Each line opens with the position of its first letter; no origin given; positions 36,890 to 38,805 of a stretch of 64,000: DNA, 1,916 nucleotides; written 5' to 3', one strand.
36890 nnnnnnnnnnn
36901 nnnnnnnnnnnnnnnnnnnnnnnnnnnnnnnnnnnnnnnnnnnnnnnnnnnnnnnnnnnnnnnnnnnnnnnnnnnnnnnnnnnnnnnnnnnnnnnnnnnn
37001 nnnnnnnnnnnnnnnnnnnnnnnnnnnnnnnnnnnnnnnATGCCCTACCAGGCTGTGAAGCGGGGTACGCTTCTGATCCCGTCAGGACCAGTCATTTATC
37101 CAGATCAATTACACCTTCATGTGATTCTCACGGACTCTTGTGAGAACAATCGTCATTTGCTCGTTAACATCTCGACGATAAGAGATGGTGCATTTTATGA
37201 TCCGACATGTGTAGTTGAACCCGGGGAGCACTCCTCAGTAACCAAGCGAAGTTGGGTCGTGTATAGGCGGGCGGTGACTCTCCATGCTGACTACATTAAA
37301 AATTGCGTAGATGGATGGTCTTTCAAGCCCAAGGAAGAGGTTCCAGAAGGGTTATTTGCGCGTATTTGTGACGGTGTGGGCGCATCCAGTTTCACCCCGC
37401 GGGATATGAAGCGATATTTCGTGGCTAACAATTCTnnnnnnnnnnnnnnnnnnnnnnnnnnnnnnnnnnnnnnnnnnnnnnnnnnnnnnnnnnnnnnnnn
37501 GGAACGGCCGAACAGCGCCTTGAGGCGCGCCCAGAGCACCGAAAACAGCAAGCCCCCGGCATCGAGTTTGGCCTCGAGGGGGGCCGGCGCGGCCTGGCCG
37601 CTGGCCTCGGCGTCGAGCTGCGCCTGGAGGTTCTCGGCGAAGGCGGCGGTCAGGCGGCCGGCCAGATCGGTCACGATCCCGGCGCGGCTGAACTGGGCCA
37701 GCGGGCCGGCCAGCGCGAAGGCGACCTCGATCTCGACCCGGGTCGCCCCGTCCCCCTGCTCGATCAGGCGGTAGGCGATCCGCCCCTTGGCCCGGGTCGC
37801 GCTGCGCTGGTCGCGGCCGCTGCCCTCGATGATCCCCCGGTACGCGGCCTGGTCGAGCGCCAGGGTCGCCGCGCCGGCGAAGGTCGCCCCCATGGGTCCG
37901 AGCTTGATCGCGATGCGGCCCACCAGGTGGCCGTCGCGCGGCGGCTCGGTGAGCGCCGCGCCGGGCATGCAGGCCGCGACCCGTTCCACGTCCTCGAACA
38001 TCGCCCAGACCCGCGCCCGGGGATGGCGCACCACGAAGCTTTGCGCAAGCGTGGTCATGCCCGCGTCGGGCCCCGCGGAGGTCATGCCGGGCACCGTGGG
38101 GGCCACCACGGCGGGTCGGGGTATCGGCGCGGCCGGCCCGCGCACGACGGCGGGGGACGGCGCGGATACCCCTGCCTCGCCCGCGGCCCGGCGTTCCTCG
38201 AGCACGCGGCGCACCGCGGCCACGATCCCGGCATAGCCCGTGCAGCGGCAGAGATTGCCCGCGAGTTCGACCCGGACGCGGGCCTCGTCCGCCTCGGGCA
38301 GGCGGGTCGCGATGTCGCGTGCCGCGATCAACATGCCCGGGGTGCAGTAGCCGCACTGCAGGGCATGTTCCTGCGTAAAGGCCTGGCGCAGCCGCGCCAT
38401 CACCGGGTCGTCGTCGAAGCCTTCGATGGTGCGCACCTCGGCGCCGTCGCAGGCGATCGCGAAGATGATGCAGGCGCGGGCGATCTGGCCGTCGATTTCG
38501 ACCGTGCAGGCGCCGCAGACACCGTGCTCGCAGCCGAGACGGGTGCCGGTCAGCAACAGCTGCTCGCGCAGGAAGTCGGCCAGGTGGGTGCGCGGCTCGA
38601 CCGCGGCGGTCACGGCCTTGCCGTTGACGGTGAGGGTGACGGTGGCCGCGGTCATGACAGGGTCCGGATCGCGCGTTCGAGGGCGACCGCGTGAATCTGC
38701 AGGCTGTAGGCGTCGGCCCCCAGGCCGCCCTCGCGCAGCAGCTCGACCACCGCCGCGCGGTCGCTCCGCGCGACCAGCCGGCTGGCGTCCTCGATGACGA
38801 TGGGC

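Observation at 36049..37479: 1.4-kb low-GC islet dropped exactly between two convergent stop codons and bracketed by short direct repeats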

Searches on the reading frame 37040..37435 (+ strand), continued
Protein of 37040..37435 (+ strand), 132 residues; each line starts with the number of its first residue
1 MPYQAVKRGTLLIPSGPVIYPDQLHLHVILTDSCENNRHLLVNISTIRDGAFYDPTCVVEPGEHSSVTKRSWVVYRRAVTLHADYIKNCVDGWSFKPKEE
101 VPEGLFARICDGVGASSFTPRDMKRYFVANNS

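Call 93: get_annotated_region(hit=H3, flank=1500)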
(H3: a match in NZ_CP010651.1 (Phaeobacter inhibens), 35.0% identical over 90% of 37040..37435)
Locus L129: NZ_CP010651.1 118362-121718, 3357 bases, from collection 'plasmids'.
description: Phaeobacter inhibens strain P54 plasmid pP54_a, complete sequence
organism: Phaeobacter inhibens (NCBI taxid 221822)
taxonomy: Bacteria; Pseudomonadota; Alphaproteobacteria; Rhodobacterales; Roseobacteraceae; Phaeobacter; Phaeobacter inhibens
host: -; source: cell culture,zooplankton aquaculture; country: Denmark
typing (MOB-suite, as given by PLSDB): non-mobilizable; replicon rep_cluster_377
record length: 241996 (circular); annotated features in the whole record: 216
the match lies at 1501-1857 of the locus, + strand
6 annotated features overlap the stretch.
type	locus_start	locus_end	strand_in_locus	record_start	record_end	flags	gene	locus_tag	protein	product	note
CDS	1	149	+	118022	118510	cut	-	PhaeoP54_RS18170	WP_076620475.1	DUF995 domain-containing protein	-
CDS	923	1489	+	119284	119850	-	-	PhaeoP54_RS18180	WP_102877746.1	Panacea domain-containing protein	-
CDS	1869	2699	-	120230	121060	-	-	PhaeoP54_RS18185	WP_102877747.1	abortive infection family protein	-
CDS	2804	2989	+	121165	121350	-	-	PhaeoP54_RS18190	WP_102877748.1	DUF2158 domain-containing protein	-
CDS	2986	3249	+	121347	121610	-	-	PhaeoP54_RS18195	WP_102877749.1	hypothetical protein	-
CDS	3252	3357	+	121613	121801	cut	-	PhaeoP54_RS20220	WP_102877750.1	hypothetical protein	-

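Call 95: get_annotated_region(hit=H7, flank=1500)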
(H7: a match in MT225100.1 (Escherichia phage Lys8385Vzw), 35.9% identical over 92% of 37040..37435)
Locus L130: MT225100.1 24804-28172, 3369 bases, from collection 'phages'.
description: Escherichia phage Lys8385Vzw, complete genome.
organism: Escherichia phage Lys8385Vzw (NCBI taxid 2724332)
taxonomy: Viruses; Duplodnaviria; Heunggongvirae; Uroviricota; Caudoviricetes
host: Escherichia coli O103:H11; source: -; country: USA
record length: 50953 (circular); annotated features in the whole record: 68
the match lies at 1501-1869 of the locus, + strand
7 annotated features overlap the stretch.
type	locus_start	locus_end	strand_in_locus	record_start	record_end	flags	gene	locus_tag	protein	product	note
CDS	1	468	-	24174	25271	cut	-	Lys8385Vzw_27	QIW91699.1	integrase family protein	-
CDS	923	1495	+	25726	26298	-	-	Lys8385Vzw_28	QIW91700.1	hypothetical protein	-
CDS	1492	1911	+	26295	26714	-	-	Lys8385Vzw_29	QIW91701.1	hypothetical protein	-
CDS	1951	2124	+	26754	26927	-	-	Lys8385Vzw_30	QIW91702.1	hypothetical protein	-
CDS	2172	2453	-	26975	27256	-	-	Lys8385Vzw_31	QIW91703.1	hypothetical protein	-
CDS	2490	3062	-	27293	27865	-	-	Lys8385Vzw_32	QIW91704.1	exonuclease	-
CDS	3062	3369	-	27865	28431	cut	-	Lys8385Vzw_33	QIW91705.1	valyl-tRNA synthetase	-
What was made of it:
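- In E. coli prophage Lys8385Vzw a homologous PanA-toxin pair lies directly beside the integrase gene, that is, next to the att end (call 95).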

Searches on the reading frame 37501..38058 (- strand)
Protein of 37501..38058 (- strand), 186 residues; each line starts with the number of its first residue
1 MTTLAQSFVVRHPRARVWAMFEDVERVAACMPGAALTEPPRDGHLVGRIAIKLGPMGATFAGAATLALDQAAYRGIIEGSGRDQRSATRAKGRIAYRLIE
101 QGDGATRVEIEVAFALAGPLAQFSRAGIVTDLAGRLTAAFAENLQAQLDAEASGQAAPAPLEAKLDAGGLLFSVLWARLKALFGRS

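Call 52: find_related_loci(query=window:37501-38058:-, collection=metagenome_contigs, flank=3500)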
Query seq(186 aa) (186 aa) in metagenome_contigs; peptide patterns used: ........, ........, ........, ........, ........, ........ (x = any residue, [..] = any of these).
376 stretches matched a pattern; 11 encode a relative of the query (tblastn E <= 1e-3); 11 distinct loci.
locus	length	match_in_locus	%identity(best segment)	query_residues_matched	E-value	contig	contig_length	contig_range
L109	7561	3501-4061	86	1-186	1e-100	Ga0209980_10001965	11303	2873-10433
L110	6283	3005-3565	86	1-186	1e-100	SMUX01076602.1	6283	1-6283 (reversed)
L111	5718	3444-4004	83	1-186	4e-95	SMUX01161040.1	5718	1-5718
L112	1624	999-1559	80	1-186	4e-97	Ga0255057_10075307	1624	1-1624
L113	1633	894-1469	74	1-185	4e-86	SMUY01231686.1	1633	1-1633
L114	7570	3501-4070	48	1-185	2e-49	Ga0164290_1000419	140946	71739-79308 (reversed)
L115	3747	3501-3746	83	1-82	3e-37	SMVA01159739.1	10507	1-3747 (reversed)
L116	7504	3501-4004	46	4-169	4e-37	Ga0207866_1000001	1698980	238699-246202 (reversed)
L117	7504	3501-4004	46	4-169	3e-37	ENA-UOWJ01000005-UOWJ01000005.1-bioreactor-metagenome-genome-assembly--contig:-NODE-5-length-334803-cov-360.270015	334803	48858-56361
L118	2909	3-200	94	121-186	6e-34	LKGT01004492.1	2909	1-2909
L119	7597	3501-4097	36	4-186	2e-22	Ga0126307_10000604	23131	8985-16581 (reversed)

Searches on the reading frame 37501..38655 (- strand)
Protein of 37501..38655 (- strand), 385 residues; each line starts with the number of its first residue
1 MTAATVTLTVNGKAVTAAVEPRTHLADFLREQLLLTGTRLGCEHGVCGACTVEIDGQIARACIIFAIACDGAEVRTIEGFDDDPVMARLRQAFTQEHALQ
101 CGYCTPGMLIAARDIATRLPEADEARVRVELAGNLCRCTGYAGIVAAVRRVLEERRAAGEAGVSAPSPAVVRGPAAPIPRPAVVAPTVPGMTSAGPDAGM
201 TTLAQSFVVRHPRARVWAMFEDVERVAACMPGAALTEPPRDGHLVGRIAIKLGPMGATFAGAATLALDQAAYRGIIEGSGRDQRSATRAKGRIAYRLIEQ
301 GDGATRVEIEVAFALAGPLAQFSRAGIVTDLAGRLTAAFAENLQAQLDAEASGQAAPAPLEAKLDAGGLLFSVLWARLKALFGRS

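Call 6: search_protein_families(library=pfam, proteins=[window:37501-38655:-], max_evalue=0.1)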
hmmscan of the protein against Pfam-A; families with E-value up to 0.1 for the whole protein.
seq(385 aa): 7 families
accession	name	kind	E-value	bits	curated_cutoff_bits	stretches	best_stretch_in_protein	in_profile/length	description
PF01799.25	Fer2_2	-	1.1e-24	86.8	30.3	1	76-149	1-75/75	[2Fe-2S] binding domain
PF06240.19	COXG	-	1.8e-11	44.4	22.2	1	206-347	2-139/140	Carbon monoxide dehydrogenase subunit G (CoxG)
PF00111.32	Fer2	-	2.2e-08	34.3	21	1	9-57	2-51/77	2Fe-2S iron-sulfur cluster binding domain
PF13085.11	Fer2_3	-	6e-06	26.7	27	1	40-85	50-94/107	2Fe-2S iron-sulfur cluster binding domain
PF10604.15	Polyketide_cyc2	-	4.9e-05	24.1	27.4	1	200-347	1-141/142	Polyketide cyclase / dehydrase and lipid transport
PF03364.25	Polyketide_cyc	-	0.036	14.8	23.4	0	209-339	1-125/126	Polyketide cyclase / dehydrase and lipid transport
PF13510.11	Fer2_4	-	0.076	13.5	22.8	0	4-76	2-79/82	2Fe-2S iron-sulfur cluster binding domain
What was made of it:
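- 37498..38655 (-): coxS-coxG fusion gene (2Fe-2S subunit + CoxG domain), right flank. Its stop and last codons (...LFGRS*) are of the outgroup type. Pfam Fer2_2 1e-24, COXG 2e-11, Fer2 (call 6).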

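Call 15: find_related_loci(query=window:37501-38655:-, collection=genome_contigs, flank=6000)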
Query seq(385 aa) (385 aa) in genome_contigs; peptide patterns used: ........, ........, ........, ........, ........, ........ (x = any residue, [..] = any of these).
600 stretches matched a pattern (row limit reached: there are more); 595 encode a relative of the query (tblastn E <= 1e-3); the best 80 are kept; 80 distinct loci.
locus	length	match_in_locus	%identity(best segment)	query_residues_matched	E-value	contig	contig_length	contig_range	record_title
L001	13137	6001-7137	53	5-383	2e-132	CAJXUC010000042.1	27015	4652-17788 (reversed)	MAG TPA_asm: uncultured Gammaproteobacteria bacterium isolate SRR3933286_bin.3_MetaBAT_v2.12.1_MAG genome assembly, cont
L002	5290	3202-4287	52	5-382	2e-122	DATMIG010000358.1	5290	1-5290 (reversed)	MAG TPA_asm: Burkholderiales bacterium isolate SMAG_U13536 k141_132811, whole genome shotgun sequence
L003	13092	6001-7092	46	2-384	2e-107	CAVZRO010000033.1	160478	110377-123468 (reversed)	MAG: uncultured proteobacterium isolate MFD05705.bin.1.193 genome assembly, contig: contig_81074, whole genome shotgun s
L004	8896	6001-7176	46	5-384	2e-107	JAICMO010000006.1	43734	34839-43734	MAG: Pseudolabrys sp. isolate LS_ISSM_2_bin.141 k141_1067655_length_43734_cov_20.8121, whole genome shotgun sequence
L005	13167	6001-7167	48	5-384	4e-107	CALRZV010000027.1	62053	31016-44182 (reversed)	MAG: Bradyrhizobium ivorense isolate JJ-MO7B3-363-8-m2-bin124 genome assembly, contig: JJ-MO7B3-363-C58, whole genome sh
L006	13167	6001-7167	50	6-384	4e-97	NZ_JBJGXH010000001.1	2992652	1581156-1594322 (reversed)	Ancylobacter sp. sgz301288 L211_scaffold1, whole genome shotgun sequence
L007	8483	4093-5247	39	3-384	1e-86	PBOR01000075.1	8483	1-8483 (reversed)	MAG: Rhodospirillaceae bacterium isolate RS386 40371, whole genome shotgun sequence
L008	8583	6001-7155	44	1-352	7e-85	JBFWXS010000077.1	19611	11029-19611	MAG: Burkholderiaceae bacterium isolate CA_2019_TPBS_146 NODE_12561_length_19611_cov_13.930764_TPBS, whole genome shotgu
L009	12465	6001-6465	67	2-156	4e-69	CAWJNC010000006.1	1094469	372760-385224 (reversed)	MAG: uncultured proteobacterium isolate MFD02840.bin.1.317 genome assembly, contig: contig_27321, whole genome shotgun s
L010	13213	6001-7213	68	5-382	5e-64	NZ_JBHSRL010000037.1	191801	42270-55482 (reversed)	Paraburkholderia silvatlantica strain CCUG 54297 GCM70027151_79, whole genome shotgun sequence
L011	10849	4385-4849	55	3-157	3e-52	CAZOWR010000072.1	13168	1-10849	MAG TPA_asm: uncultured Enterobacteriaceae bacterium isolate binchicken_co21_5 genome assembly, contig: NODE_3289_length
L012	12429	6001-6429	56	6-148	2e-47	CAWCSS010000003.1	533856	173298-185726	MAG: uncultured Solirubrobacteraceae bacterium isolate MFD05442.bin.2.218 genome assembly, contig: contig_14844, whole g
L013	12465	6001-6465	54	1-160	2e-47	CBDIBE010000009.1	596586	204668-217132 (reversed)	MAG: Acetobacteraceae bacterium isolate 73c40a48-5cff-4043-acaf-44054159e737 genome assembly, contig: contig_9, whole ge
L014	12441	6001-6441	56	4-149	4e-47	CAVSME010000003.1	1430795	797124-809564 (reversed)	MAG: uncultured Acidimicrobiales bacterium isolate MFD04944.bin.1.57 genome assembly, contig: contig_14731, whole genome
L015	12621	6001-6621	44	3-210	3e-47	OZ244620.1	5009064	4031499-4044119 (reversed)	MAG: uncultured Candidatus Binatia bacterium isolate a6e05b1d-2203-4d92-b789-b8e4a46226c9 genome assembly, chromosome: 1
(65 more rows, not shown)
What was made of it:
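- Tried and rejected: Genome_contigs scan with the full CoxS-CoxG protein (call 15).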
